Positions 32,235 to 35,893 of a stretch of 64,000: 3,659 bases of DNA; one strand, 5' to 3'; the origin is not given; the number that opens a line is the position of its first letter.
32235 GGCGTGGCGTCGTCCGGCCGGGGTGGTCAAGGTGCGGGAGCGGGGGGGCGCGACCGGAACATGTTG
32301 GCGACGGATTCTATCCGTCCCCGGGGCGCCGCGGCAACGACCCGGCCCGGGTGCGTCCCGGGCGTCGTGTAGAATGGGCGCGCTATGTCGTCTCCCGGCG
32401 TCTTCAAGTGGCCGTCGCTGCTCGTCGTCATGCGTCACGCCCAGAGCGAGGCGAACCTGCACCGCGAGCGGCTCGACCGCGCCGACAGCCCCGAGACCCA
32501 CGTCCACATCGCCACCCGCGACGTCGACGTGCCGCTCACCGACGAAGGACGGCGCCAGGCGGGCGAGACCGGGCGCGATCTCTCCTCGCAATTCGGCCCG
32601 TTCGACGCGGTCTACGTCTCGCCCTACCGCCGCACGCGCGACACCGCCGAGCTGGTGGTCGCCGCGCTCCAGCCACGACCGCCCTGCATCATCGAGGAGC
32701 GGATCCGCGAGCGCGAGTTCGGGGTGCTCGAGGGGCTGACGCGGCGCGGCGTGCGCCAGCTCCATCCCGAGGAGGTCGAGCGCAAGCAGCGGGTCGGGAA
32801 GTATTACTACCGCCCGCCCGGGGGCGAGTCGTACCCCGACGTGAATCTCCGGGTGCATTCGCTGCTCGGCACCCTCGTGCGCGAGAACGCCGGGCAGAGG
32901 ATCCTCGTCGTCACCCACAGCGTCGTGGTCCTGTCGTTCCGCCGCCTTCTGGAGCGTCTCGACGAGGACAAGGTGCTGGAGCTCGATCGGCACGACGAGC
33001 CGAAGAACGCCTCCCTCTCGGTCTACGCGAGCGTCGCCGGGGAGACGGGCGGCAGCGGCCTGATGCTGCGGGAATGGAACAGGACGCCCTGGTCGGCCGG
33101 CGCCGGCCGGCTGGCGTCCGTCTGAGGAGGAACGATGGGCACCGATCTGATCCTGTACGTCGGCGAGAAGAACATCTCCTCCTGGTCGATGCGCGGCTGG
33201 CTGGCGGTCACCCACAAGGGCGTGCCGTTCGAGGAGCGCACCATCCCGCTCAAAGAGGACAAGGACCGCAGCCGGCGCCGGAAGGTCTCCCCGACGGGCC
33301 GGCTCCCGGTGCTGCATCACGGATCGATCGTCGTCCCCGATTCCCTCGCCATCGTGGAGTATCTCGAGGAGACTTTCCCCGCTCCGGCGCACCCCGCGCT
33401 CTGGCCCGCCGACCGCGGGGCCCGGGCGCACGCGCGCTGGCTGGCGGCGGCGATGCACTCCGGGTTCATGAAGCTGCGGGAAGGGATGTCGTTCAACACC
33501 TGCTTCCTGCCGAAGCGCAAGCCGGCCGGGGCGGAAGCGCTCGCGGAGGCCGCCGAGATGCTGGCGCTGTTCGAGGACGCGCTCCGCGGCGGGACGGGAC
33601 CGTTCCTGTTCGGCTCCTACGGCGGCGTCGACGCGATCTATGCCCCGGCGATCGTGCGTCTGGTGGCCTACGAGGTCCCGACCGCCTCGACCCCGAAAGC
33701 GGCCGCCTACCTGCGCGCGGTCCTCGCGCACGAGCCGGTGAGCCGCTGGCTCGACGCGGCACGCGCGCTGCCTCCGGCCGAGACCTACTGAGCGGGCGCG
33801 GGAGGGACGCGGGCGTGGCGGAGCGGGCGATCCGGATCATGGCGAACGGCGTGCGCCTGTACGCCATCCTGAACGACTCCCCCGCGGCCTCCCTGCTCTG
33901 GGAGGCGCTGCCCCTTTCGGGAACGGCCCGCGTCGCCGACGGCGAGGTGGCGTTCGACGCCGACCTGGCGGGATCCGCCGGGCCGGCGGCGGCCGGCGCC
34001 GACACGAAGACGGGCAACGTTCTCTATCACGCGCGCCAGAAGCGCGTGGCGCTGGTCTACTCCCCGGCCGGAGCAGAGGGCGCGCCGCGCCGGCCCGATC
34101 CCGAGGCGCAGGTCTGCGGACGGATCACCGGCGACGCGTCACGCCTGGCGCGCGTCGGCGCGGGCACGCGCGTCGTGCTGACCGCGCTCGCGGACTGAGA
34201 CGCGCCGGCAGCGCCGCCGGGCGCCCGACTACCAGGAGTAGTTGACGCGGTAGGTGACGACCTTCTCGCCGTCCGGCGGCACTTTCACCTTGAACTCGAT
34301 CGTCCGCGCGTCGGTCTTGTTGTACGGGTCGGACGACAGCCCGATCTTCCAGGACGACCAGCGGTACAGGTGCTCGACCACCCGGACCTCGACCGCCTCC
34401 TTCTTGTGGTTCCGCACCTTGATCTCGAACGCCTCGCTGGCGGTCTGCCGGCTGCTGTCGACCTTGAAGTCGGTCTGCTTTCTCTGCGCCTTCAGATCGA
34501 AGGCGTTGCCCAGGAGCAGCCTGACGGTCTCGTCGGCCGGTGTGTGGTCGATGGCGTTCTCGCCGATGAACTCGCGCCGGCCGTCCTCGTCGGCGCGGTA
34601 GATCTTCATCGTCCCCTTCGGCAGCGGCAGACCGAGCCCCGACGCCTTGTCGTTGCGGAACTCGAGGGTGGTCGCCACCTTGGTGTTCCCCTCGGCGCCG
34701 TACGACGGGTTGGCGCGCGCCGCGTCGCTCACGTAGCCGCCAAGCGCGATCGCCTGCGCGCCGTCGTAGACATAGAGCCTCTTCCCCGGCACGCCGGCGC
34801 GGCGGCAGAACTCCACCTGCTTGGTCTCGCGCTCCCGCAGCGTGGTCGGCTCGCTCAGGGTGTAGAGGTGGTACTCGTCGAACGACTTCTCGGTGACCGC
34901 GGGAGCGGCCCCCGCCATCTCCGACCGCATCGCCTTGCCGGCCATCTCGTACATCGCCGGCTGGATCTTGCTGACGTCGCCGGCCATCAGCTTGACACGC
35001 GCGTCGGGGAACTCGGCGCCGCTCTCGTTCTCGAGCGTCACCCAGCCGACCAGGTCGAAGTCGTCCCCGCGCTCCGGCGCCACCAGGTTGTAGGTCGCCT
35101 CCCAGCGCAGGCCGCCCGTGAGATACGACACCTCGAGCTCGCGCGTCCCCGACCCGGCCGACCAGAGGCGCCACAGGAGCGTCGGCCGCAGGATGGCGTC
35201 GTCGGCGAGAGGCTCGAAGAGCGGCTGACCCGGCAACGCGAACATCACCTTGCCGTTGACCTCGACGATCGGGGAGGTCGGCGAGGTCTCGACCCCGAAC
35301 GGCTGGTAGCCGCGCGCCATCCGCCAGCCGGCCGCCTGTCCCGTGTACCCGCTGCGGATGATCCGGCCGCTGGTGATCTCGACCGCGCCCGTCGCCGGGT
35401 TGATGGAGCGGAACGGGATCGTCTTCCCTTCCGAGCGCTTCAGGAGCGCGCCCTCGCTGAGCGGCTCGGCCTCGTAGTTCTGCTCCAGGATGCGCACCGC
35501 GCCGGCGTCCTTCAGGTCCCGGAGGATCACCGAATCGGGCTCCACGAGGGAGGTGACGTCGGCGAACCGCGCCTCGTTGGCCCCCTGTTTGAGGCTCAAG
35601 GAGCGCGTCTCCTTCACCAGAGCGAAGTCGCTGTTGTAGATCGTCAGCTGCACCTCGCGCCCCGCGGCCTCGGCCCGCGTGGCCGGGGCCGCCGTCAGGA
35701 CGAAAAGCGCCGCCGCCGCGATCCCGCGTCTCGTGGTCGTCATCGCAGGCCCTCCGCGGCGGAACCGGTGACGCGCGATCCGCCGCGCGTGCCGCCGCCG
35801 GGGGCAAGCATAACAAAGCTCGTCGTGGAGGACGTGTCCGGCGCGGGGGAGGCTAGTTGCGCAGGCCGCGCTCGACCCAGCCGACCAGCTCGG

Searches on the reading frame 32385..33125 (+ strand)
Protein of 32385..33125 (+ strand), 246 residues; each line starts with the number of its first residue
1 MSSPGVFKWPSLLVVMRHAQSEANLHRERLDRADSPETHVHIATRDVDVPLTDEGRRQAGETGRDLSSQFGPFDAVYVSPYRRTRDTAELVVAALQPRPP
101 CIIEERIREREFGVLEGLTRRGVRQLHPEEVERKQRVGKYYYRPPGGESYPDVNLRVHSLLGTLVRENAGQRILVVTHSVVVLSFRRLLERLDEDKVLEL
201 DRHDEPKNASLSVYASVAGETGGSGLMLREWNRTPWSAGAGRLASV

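Call 46: search_protein_families(library=pfam, proteins=[window:32385-33125:+], max_evalue=0.001)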
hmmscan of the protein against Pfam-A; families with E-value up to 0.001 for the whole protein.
window:32385-33125:+ (246 aa): 1 family
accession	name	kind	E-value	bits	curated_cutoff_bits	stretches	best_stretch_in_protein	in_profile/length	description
PF00300.27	His_Phos_1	-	9e-38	130.3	21.7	1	13-214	1-179/194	Histidine phosphatase superfamily (branch 1)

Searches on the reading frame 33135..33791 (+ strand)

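Call 46: search_protein_families(library=pfam, proteins=[window:33135-33791:+], max_evalue=0.001)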
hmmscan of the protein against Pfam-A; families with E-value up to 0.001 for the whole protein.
window:33135-33791:+ (218 aa): 8 families
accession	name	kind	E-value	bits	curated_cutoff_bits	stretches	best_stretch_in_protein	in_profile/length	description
PF13409.12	GST_N_2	-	9.3e-15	55.4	25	1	15-80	2-70/70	Glutathione S-transferase, N-terminal domain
PF13417.12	GST_N_3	-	6.3e-14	52.5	22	1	14-84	6-74/75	Glutathione S-transferase, N-terminal domain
PF13410.11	GST_C_2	-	2.4e-07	31.2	24.9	1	131-195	3-69/69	Glutathione S-transferase, C-terminal domain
PF02798.26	GST_N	-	3.2e-07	31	20.9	1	5-78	3-75/76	Glutathione S-transferase, N-terminal domain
PF14834.11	GST_C_4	-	7.4e-05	23.2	30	1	96-181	4-91/117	Glutathione S-transferase, C-terminal domain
PF10568.15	Tom37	-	0.00018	22.3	25.1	1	46-102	20-71/124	Outer mitochondrial membrane transport complex protein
PF22441.2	CLIC-like_N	-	0.0005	20.7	23.5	0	19-83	23-85/86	CLIC-like N-terminal domain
PF17172.10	GST_N_4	-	0.00077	20.6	30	0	49-84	26-61/99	Glutathione S-transferase N-terminal domain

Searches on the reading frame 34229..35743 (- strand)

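Call 46: search_protein_families(library=pfam, proteins=[window:34229-35743:-], max_evalue=0.001)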
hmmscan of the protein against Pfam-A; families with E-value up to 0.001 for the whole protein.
window:34229-35743:- (504 aa): 2 families
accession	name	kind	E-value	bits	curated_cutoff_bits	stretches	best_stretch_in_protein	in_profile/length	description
PF13598.12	DUF4139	-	7.7e-12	45.8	31.8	1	203-504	1-203/205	Domain of unknown function (DUF4139)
PF13600.11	DUF4140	-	8.7e-05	23.3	27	1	34-97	2-61/98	N-terminal domain of unknown function (DUF4140)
